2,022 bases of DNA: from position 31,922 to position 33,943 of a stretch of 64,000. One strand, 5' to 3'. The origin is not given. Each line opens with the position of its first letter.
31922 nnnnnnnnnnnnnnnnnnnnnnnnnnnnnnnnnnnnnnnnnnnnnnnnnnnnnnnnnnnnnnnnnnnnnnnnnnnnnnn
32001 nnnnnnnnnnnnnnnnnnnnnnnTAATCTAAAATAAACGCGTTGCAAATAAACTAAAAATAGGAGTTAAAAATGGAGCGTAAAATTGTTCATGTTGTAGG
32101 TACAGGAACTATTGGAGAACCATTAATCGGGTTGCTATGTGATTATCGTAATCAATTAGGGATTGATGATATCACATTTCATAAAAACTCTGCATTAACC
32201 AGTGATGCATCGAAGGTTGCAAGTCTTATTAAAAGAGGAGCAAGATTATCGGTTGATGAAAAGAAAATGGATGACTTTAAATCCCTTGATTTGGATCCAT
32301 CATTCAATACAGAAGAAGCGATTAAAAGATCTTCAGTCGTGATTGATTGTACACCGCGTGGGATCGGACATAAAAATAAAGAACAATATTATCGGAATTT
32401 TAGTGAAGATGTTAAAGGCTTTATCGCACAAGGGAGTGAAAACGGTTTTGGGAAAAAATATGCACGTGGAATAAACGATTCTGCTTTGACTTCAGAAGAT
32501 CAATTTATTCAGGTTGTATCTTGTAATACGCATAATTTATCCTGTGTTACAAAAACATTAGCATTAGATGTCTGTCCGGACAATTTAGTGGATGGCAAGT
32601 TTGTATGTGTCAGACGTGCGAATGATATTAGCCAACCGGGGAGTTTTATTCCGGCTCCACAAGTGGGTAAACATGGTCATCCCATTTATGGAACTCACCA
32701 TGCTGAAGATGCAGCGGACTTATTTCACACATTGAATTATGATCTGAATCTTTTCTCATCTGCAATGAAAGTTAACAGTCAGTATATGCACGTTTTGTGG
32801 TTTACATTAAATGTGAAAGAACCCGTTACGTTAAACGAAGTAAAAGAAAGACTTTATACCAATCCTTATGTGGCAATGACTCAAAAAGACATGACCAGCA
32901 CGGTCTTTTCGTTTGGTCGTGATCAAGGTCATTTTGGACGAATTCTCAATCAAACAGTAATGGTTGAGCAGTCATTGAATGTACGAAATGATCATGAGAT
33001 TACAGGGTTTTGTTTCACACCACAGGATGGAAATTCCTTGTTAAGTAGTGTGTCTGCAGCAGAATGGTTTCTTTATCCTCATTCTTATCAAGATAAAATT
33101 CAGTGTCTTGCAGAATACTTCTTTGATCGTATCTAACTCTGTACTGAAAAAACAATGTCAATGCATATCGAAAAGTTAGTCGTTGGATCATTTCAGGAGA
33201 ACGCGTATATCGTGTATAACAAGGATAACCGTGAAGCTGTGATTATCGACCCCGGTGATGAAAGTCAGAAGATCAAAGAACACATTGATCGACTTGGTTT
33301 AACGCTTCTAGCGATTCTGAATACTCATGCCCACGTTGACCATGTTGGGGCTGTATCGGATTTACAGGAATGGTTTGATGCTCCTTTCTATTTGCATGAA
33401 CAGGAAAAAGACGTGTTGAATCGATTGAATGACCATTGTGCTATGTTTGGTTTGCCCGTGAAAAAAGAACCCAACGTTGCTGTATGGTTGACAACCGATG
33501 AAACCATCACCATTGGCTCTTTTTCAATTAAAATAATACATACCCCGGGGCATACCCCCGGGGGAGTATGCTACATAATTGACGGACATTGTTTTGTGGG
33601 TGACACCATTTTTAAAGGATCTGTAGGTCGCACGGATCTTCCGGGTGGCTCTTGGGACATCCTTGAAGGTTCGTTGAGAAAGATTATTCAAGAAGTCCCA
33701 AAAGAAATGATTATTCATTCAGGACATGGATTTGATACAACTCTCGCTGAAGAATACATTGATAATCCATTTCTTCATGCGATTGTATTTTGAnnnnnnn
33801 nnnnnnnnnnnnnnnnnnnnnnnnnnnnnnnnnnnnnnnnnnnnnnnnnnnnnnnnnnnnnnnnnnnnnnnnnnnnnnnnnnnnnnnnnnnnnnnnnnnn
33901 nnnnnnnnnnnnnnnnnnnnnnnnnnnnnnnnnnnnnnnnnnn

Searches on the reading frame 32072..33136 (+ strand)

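Call 29: search_protein_families(library=pfam, proteins=[window:32072-33136:+], max_evalue=0.00001)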
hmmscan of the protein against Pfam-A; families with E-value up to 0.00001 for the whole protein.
window:32072-33136:+ (354 aa): 0 families

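Call 35: search_protein_families(library=pfam, proteins=[window:32072-33136:+], max_evalue=0.001)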
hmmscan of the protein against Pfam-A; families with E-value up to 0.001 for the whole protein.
window:32072-33136:+ (354 aa): 1 family
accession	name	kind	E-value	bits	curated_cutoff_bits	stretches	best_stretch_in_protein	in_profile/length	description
PF02800.25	Gp_dh_C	-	0.00073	19.6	24.4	0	208-270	55-115/158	Glyceraldehyde 3-phosphate dehydrogenase, C-terminal domain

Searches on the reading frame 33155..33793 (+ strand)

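Call 29: search_protein_families(library=pfam, proteins=[window:33155-33793:+], max_evalue=0.00001)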
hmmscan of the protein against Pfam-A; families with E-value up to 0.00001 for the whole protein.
window:33155-33793:+ (212 aa): 2 families
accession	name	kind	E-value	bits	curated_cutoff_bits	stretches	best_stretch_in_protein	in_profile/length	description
PF00753.33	Lactamase_B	-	5.6e-28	98.7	22.7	1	13-183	4-190/196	Metallo-beta-lactamase superfamily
PF12706.13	Lactamase_B_2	-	2.9e-06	27.5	27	1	51-132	31-110/200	Beta-lactamase superfamily domain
